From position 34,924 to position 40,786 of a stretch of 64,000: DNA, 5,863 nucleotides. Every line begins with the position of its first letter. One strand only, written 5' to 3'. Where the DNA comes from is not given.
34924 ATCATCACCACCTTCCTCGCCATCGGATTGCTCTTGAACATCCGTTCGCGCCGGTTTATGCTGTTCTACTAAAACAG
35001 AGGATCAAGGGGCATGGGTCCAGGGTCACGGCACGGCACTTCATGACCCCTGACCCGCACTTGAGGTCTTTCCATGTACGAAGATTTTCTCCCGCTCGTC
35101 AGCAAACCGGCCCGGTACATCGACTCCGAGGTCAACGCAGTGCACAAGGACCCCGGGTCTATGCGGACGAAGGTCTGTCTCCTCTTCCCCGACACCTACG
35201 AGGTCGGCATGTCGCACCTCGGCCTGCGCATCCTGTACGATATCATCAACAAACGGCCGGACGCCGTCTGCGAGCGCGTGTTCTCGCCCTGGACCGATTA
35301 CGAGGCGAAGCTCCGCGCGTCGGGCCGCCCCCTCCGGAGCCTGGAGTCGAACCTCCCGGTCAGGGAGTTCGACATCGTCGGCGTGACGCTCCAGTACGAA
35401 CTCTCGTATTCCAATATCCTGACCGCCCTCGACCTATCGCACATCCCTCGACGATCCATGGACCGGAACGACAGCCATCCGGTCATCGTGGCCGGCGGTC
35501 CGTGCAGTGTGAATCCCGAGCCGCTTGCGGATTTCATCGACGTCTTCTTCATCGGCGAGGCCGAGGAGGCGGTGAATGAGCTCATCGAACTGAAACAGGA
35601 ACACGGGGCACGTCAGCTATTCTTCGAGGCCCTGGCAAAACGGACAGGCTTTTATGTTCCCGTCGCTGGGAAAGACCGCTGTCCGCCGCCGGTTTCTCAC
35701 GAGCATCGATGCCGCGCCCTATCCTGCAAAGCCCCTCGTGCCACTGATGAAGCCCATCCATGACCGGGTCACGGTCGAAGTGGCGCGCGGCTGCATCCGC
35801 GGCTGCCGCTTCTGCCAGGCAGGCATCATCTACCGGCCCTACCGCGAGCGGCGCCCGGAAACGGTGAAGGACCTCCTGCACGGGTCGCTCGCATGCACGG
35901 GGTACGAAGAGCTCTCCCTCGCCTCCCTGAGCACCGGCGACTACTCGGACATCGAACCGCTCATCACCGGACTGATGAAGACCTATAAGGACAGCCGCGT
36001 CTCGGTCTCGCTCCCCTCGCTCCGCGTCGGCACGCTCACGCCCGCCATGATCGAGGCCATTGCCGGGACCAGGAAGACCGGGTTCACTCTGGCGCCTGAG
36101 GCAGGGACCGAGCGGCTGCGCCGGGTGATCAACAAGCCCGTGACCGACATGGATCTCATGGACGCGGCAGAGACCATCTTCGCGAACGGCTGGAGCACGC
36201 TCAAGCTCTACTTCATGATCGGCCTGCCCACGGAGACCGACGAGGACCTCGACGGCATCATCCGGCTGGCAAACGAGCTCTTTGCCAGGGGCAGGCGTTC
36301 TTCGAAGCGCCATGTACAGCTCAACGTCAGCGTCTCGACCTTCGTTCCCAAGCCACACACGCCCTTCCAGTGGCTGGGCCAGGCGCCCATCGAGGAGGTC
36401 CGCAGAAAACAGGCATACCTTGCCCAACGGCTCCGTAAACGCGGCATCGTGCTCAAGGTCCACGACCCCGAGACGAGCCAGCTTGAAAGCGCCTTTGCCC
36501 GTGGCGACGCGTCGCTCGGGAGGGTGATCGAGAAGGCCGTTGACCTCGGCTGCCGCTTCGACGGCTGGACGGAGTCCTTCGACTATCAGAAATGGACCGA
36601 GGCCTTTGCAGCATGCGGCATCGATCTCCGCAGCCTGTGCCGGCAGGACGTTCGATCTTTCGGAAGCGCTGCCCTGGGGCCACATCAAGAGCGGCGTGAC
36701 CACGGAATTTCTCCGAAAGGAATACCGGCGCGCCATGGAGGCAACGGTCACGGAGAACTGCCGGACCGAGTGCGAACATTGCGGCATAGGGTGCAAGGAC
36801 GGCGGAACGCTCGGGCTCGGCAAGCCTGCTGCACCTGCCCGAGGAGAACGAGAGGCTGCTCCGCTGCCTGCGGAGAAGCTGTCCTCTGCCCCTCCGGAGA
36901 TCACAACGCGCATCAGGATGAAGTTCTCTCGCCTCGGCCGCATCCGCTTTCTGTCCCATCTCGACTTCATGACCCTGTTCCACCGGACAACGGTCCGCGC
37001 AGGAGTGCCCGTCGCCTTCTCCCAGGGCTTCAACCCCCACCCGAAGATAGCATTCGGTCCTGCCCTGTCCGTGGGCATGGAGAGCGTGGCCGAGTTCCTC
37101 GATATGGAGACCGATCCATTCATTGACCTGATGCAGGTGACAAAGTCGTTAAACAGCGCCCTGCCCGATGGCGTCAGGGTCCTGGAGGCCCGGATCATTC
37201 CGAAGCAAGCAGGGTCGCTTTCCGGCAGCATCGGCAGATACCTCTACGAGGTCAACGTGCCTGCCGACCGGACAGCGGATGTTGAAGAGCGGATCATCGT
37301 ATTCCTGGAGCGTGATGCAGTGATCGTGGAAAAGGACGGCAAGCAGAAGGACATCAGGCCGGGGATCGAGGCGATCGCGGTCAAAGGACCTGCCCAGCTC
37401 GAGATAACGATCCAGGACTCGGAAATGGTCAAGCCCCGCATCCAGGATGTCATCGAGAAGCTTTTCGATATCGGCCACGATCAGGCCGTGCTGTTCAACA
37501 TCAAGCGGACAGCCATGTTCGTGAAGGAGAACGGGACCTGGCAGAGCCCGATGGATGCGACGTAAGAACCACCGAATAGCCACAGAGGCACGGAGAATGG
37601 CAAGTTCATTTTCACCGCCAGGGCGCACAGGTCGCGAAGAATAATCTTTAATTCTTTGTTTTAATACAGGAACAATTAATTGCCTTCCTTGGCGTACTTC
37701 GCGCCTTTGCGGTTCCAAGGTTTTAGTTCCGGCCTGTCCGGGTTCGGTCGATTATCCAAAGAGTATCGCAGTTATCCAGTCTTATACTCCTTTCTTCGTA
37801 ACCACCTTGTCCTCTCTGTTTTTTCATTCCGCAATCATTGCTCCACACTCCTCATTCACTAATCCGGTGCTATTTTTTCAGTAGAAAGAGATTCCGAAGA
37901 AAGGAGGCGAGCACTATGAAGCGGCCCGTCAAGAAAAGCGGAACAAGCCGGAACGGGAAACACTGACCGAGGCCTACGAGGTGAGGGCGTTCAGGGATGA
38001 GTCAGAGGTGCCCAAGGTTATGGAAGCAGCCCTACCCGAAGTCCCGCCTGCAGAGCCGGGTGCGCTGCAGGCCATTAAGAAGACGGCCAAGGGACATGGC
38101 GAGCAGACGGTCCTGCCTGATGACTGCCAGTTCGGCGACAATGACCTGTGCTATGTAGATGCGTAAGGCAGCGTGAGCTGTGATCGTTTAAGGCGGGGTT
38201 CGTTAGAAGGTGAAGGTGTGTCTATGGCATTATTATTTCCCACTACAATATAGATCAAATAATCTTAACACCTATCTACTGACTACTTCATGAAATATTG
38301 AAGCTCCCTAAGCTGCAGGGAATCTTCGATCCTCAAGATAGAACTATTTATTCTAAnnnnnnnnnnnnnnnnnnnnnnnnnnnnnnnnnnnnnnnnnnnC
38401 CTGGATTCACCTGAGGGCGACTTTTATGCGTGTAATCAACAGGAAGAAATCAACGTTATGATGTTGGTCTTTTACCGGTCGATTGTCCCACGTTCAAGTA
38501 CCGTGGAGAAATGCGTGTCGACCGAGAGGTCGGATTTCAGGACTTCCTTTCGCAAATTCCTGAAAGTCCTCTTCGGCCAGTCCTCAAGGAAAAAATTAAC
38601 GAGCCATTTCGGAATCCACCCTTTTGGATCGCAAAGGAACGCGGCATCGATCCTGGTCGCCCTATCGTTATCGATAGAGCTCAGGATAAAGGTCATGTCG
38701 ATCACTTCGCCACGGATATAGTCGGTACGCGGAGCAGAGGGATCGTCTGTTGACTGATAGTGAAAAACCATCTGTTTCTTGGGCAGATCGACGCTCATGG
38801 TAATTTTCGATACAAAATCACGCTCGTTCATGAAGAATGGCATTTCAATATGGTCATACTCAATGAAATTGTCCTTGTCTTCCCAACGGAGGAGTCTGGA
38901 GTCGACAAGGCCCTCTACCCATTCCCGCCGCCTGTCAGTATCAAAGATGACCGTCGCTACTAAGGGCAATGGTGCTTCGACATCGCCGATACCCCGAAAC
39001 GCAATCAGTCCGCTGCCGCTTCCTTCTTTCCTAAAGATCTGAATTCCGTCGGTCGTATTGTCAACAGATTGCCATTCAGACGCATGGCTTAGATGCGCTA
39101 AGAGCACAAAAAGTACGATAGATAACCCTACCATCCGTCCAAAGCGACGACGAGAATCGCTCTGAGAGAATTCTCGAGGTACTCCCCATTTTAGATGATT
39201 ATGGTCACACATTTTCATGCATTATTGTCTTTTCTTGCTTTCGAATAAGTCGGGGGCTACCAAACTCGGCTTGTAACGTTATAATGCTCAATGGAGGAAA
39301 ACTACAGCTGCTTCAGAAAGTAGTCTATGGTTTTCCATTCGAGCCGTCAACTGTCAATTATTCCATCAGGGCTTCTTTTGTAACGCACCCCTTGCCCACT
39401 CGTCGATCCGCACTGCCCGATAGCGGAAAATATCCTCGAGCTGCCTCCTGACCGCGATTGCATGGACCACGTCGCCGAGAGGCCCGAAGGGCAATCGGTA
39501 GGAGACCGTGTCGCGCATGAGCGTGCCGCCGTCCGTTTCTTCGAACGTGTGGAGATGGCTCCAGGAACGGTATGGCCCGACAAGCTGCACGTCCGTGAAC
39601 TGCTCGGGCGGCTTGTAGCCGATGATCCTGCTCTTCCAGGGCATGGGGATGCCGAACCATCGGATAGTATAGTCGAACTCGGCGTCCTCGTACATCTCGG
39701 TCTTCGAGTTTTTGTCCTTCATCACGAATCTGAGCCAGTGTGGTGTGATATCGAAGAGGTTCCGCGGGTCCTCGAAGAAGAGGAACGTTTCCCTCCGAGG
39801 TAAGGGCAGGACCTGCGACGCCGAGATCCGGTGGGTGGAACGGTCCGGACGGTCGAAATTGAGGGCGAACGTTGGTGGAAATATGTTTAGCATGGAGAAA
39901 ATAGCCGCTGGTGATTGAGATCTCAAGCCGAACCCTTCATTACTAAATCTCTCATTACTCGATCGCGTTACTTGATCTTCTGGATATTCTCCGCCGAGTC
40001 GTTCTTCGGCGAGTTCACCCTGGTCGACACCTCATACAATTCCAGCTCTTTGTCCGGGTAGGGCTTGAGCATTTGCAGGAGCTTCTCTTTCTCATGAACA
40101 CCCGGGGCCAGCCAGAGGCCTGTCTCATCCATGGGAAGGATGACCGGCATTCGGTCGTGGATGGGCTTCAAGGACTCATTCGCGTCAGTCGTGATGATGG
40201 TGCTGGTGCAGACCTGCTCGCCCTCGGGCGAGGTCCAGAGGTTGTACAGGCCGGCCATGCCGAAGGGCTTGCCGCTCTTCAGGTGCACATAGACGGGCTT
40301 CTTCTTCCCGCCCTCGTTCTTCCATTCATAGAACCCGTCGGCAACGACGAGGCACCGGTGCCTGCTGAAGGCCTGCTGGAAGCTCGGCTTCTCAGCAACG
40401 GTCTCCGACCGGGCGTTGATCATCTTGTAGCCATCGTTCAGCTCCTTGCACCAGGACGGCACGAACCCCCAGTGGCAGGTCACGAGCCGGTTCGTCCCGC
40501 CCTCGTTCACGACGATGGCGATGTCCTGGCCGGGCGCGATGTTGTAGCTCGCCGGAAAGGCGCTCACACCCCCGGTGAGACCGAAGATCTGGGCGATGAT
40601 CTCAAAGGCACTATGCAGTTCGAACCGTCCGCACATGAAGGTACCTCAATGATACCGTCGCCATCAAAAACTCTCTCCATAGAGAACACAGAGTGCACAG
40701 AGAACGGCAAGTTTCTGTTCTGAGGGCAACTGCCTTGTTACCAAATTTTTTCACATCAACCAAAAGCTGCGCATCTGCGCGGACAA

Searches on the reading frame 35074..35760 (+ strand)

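Call 30: search_protein_families(library=pfam, proteins=[window:35074-35760:+], max_evalue=0.01)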
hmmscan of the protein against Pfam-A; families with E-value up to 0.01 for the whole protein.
window:35074-35760:+ (229 aa): 2 families
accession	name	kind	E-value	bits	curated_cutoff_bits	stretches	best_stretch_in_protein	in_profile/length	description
PF19864.5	Radical_SAM_N2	-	3.8e-57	192.4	29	1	50-196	1-151/151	Radical SAM proteins, N-terminal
PF02310.24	B12-binding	-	0.00032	21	32.1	1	97-170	50-120/121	B12 binding domain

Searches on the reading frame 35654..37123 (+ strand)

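Call 30: search_protein_families(library=pfam, proteins=[window:35654-37123:+], max_evalue=0.01)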
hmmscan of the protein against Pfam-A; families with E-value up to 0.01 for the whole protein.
window:35654-37123:+ (490 aa): 1 family
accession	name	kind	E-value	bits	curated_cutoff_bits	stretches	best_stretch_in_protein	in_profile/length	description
PF04055.27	Radical_SAM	-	1.2e-17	65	29.5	1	42-206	2-166/166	Radical SAM superfamily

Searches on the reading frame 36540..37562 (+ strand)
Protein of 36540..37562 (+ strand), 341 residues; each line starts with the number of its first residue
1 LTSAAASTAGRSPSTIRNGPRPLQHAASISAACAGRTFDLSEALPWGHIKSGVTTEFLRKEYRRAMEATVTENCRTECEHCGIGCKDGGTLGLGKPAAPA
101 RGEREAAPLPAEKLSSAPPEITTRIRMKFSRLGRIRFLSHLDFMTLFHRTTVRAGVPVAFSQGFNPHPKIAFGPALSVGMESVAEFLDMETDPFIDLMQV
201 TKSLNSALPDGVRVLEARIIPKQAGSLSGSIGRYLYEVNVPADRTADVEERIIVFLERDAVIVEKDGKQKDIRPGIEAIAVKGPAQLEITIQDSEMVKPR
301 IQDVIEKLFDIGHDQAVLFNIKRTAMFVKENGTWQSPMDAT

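Call 30: search_protein_families(library=pfam, proteins=[window:36540-37562:+], max_evalue=0.01)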
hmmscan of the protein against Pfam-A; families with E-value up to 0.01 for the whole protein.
window:36540-37562:+ (341 aa): 1 family
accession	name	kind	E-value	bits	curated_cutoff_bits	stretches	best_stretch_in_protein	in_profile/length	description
PF10105.14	DUF2344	-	3.4e-45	154.5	23.8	1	124-296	1-173/176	Uncharacterized protein conserved in bacteria (DUF2344)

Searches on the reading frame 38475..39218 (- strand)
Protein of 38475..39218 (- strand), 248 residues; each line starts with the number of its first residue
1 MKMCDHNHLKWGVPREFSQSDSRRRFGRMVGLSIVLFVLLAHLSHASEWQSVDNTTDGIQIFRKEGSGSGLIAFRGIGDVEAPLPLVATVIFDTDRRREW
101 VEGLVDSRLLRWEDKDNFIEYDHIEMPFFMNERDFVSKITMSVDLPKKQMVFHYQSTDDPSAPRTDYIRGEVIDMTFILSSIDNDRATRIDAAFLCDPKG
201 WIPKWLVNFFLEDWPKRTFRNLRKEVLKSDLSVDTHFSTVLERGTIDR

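Call 29: find_encoding_contigs(protein=window:38475-39218:-, flank=2500, max_places=8)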
Protein window:38475-39218:- (248 aa): no gene with exactly this product is on record in the collection.

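Call 30: search_protein_families(library=pfam, proteins=[window:38475-39218:-], max_evalue=0.01)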
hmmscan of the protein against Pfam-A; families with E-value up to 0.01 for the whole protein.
window:38475-39218:- (248 aa): 1 family
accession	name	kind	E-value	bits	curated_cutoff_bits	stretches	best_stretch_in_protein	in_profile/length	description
PF01852.25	START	-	9.4e-14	51.7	22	1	46-211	18-186/207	START domain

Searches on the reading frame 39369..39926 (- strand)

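Call 30: search_protein_families(library=pfam, proteins=[window:39369-39926:-], max_evalue=0.01)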
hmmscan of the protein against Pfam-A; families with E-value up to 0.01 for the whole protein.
window:39369-39926:- (186 aa): 1 family
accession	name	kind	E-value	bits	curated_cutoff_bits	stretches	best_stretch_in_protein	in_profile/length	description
PF03364.25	Polyketide_cyc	-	4.5e-06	27.4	23.4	1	41-151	2-106/126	Polyketide cyclase / dehydrase and lipid transport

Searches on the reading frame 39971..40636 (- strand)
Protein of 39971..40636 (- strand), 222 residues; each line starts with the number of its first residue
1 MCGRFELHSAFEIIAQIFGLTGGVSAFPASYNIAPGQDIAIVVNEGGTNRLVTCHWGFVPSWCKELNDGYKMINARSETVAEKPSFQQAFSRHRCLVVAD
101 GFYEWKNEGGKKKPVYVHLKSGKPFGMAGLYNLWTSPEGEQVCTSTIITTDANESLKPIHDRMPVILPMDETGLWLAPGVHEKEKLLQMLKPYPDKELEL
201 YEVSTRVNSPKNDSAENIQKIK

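Call 30: search_protein_families(library=pfam, proteins=[window:39971-40636:-], max_evalue=0.01)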
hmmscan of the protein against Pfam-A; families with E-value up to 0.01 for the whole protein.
window:39971-40636:- (222 aa): 1 family
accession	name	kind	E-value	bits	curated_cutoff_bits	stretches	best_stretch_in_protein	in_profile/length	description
PF02586.19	SRAP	-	1.2e-75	254.2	27.1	1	1-210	1-214/214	SOS response associated peptidase (SRAP)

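Call 32: find_encoding_contigs(protein=window:39971-40636:-, flank=4000, max_places=8)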
Protein window:39971-40636:- (222 aa): 1 contig read that carries it; 1 place shown.
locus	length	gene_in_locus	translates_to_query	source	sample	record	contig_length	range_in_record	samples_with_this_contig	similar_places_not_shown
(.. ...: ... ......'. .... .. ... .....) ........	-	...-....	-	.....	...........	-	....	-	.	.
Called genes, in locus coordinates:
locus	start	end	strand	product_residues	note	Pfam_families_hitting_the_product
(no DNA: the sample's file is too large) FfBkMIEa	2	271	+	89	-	?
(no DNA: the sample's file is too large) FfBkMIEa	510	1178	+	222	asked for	PF02586:SRAP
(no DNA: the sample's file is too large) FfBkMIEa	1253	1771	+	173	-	?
